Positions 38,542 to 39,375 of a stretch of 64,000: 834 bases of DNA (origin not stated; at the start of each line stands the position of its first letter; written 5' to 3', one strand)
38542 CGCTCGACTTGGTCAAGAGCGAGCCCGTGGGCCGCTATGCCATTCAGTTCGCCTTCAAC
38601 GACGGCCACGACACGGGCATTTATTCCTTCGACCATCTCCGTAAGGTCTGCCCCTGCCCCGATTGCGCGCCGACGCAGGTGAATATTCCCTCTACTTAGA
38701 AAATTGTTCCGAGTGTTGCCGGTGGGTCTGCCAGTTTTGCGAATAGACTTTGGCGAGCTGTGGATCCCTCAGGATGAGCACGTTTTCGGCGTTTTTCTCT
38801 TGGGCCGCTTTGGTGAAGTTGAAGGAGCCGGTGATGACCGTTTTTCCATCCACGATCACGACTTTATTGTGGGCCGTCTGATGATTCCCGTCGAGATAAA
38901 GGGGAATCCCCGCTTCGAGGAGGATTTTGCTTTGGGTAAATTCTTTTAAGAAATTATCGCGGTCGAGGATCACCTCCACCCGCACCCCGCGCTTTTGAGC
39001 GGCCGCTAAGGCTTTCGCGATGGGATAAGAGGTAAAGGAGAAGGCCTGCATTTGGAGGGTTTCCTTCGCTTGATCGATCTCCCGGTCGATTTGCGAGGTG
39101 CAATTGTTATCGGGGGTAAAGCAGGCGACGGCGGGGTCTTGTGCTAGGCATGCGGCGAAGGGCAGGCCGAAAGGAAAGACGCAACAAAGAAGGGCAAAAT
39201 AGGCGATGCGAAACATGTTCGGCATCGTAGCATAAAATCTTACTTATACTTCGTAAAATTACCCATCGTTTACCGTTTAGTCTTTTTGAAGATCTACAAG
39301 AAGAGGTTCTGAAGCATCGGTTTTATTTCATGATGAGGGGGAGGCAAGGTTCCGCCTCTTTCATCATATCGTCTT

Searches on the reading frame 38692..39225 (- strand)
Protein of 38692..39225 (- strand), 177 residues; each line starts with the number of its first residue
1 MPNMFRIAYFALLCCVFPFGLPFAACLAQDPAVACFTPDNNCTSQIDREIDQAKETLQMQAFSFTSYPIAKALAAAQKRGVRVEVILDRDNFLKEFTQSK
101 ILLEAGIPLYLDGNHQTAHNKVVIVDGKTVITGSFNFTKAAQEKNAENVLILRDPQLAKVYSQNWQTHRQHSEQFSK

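Call 48: search_protein_families(library=pfam, proteins=[window:38692-39225:-], max_evalue=0.0001)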
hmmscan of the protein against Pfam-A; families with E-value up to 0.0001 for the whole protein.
window:38692-39225:- (177 aa): 3 families
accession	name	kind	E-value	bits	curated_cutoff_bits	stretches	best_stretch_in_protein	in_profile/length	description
PF13091.12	PLDc_2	-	4.2e-29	101.5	27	1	48-165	3-128/132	PLD-like domain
PF07894.18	SACK1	-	1.1e-07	32.1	21.4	0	118-166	219-266/274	Scaffolding anchor of CK1 domain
PF11495.14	Regulator_TrmB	-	9.8e-05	22.2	22.2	0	41-173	10-133/233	Archaeal transcriptional regulator TrmB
